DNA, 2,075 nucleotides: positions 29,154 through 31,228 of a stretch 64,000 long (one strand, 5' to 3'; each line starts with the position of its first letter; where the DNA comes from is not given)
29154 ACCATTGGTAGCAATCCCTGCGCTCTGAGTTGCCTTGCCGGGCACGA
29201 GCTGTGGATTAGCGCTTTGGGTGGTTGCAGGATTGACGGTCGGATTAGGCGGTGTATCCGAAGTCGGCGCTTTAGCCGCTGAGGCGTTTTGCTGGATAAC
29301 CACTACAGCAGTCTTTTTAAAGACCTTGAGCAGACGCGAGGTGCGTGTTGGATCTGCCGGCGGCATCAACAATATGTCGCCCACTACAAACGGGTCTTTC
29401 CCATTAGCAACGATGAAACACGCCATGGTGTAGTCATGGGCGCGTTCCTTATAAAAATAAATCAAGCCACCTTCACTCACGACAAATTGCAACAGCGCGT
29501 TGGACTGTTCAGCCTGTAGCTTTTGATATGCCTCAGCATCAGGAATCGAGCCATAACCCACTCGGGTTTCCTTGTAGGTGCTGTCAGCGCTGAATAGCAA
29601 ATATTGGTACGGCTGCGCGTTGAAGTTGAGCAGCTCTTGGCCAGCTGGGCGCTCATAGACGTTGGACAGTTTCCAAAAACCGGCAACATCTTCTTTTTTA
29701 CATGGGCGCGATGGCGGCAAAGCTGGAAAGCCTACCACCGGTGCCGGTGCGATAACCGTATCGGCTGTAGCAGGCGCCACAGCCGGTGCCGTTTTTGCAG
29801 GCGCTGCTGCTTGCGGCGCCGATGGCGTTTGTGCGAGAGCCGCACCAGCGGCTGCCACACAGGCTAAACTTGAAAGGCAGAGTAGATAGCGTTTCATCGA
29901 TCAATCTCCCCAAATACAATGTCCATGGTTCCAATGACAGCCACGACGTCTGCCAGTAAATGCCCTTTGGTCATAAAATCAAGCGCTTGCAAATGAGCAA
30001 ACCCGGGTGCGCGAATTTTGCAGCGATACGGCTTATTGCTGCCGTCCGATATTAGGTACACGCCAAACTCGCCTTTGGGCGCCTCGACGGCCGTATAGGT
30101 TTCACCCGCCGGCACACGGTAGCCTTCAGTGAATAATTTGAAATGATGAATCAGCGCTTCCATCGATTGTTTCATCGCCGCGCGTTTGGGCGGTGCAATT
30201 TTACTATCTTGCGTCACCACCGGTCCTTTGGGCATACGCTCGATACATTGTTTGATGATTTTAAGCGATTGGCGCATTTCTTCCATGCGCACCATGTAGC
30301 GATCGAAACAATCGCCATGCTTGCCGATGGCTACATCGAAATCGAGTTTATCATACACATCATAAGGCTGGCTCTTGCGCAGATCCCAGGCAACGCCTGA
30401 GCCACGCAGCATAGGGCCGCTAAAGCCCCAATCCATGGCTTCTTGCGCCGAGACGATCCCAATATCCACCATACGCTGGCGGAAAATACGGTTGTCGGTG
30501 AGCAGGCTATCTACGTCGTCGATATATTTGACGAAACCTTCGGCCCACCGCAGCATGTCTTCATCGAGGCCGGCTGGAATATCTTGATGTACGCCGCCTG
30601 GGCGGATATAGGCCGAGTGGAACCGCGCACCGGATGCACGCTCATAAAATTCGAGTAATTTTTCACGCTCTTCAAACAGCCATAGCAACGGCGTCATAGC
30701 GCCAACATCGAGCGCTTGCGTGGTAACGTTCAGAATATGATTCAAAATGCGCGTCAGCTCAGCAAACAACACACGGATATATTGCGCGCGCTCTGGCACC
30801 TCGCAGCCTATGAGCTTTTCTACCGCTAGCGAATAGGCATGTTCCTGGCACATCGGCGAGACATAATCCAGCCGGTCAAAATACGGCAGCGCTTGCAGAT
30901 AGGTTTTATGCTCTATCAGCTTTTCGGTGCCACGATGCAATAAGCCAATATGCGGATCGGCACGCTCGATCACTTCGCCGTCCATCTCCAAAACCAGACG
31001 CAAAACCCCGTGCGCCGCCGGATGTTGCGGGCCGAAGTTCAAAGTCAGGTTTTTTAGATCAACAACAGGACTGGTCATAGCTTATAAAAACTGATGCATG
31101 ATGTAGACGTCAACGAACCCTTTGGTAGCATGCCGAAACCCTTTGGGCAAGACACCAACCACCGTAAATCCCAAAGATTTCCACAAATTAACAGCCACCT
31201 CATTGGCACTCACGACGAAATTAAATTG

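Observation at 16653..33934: Complex I (nuoA-N) operon interrupted five times by tightly packed non-nuo genes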

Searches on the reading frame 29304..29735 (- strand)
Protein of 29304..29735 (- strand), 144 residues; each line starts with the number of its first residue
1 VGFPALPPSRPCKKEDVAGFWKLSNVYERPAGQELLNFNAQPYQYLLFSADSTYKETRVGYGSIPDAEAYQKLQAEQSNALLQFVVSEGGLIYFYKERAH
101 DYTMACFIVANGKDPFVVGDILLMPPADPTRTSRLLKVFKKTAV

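Call 67: search_protein_representatives(alignment_id=A4)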
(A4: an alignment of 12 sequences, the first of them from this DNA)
Query: 12 sequences, 142 profile positions. Proteins with E-value up to 0.001 (for the whole library): 187; up to 1e-10: 141; up to 1e-30: 81. The best 150 are listed.
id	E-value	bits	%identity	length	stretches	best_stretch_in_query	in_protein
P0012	4.5e-57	208.5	-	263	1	1-141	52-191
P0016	8.3e-56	204.4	-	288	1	2-141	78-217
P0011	3.4e-55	202.4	-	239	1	2-141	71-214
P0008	4.3e-55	202.1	-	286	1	2-141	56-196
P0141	4.7e-55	201.9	-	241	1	2-140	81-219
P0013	9.6e-55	201.0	-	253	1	2-141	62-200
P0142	1.6e-54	200.2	-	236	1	3-141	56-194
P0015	2.8e-53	196.2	-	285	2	2-141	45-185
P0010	3.8e-53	195.8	-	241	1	2-141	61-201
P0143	1.3e-52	194.1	-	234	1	2-140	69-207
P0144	3.6e-52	192.6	-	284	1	2-141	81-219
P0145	5.9e-52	191.9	-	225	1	2-141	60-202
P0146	7.2e-52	191.6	-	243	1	2-141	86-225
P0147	2.9e-51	189.7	-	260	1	2-140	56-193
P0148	4.5e-51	189.0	-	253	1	2-141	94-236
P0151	3.4e-49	183.0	-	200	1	2-141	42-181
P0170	2.0e-44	167.5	-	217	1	3-141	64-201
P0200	1.5e-38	148.5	-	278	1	3-141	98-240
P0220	1.2e-26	109.9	-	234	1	2-141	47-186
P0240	6.2e-21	91.3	-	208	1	74-141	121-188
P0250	1.1e-18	84.1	-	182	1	2-141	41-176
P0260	5.6e-13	65.6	-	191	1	2-138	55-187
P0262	2.1e-12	63.7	-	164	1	3-129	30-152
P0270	4.1e-11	59.5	-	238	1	7-140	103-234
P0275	1.5e-10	57.7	-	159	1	11-137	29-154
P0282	6.8e-10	55.6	-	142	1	3-131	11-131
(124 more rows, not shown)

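Call 68: find_encoding_contigs(protein=P0262, flank=6000, max_places=2)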
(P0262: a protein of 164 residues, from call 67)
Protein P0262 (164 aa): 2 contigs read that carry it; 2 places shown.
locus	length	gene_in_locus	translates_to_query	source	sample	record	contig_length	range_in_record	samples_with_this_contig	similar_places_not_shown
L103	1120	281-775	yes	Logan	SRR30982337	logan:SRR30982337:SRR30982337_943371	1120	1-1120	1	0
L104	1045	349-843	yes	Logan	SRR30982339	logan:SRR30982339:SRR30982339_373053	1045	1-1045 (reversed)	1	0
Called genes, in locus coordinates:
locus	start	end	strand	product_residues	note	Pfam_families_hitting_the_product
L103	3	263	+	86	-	?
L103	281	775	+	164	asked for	-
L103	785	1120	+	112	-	?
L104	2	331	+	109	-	?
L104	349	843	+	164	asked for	-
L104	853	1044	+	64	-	?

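Call 70: find_encoding_contigs(protein=P0282, flank=10000, max_places=2)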
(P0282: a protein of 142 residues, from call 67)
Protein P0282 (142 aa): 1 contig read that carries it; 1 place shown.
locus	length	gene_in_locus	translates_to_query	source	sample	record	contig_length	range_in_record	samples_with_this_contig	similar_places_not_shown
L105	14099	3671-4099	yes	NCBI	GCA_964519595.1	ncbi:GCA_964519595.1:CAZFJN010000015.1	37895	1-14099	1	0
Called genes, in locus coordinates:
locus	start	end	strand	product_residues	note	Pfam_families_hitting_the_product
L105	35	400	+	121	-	PF00507:Oxidored_q4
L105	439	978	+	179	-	PF01058:Oxidored_q6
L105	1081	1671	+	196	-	PF00329:Complex1_30kDa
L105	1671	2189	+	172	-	PF13420:Acetyltransf_4 (weak), PF00583:Acetyltransf_1, PF13673:Acetyltransf_10, PF13508:Acetyltransf_7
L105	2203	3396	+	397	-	PF00346:Complex1_49kDa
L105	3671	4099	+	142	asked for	-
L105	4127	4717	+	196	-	PF01257:2Fe-2S_thioredx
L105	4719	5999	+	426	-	PF01512:Complex1_51K, PF10531:SLBB, PF22461:SLBB_2, PF10589:NADH_4Fe-4S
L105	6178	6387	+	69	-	PF24113:DUF7387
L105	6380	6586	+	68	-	PF07927:HicA_toxin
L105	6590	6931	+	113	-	-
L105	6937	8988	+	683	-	PF00111:Fer2, PF13510:Fer2_4, PF10588:NADH-G_4Fe-4S_3, PF22117:Fer4_Nqo3, PF22151:Fer4_NDSU1, PF00384:Molybdopterin, PF09326:NADH_dhqG_C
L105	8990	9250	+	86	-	PF13711:DUF4160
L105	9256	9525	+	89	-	PF10387:DUF2442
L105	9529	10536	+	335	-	PF00146:NADHdh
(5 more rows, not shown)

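Call 71: find_encoding_contigs(protein=P0270, flank=10000, max_places=2)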
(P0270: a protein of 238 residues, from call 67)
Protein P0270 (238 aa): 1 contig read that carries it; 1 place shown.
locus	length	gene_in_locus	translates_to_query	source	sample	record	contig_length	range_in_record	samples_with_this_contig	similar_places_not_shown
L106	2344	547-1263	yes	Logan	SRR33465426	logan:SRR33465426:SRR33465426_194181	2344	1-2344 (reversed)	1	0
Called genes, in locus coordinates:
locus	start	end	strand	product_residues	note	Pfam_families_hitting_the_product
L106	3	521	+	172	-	?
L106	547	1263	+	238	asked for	-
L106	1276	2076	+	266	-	PF01257:2Fe-2S_thioredx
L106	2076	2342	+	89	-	?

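Call 81: list_cluster_members(proteins=[P0141, P0151, P0170, P0200, P0220, P0240, P0250, P0260, P0275, P0112])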
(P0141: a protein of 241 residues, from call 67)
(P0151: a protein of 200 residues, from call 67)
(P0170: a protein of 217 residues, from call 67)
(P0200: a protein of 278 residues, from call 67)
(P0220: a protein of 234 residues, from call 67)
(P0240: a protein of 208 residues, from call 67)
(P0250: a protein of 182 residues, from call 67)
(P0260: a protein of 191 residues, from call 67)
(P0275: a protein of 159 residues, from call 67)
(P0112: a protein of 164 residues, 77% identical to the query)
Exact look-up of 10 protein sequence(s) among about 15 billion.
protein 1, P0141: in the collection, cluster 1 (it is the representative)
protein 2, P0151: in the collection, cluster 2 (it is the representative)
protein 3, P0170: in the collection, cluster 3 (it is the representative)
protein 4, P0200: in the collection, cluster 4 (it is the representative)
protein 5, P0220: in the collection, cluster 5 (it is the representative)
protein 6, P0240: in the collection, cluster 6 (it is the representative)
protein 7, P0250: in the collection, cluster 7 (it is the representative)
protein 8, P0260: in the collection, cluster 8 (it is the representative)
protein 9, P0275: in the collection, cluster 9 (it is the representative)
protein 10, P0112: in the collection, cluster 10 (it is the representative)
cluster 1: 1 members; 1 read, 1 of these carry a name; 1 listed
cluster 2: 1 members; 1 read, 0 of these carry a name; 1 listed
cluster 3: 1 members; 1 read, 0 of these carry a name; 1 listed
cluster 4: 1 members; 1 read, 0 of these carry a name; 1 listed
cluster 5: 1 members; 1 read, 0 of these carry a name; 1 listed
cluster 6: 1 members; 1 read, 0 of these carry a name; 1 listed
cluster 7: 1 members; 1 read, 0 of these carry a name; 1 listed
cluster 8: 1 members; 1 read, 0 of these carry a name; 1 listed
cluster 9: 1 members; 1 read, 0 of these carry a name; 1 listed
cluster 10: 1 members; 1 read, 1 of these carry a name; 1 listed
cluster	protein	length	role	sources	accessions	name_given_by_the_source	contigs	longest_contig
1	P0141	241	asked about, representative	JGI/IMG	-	hypothetical protein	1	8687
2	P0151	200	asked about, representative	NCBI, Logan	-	-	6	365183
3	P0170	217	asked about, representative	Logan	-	-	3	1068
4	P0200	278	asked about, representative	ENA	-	-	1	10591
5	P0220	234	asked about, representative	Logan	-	-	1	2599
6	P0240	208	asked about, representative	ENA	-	-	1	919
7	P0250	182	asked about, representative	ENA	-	-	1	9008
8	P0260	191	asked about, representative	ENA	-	-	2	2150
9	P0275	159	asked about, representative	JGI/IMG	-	-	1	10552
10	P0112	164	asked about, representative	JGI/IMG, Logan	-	L-amino acid N-acyltransferase YncA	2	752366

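Call 83: search_protein_families(library=pfam, alignment_id=A4, max_evalue=1)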
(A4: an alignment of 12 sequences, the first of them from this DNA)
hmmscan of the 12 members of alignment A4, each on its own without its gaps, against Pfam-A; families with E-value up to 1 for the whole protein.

A. member 1, seq(144 aa): 0 families

B. families by the number of members that match (of 12 scanned): 1 family
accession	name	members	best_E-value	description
PF13385.13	Laminin_G_3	1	0.12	Concanavalin A-like lectin/glucanases superfamily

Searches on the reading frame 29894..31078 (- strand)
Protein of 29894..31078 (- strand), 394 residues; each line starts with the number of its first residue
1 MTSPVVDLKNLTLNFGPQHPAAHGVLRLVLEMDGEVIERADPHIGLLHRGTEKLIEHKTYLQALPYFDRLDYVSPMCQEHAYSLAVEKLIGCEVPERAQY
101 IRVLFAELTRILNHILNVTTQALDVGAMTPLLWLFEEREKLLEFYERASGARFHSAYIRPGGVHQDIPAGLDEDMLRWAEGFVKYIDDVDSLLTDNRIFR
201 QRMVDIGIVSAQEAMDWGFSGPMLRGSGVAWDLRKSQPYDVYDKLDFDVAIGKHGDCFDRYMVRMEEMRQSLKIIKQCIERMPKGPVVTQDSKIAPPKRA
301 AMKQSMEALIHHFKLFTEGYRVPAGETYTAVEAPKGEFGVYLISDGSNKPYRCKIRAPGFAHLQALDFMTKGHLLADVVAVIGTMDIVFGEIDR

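Call 3: search_protein_families(library=pfam, proteins=[window:29894-31078:-])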
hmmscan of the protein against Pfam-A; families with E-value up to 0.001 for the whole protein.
window:29894-31078:- (394 aa): 1 family
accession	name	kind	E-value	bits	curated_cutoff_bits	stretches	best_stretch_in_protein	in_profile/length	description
PF00346.24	Complex1_49kDa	-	2.3e-127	424.1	24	1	124-394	1-271/271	Respiratory-chain NADH dehydrogenase, 49 Kd subunit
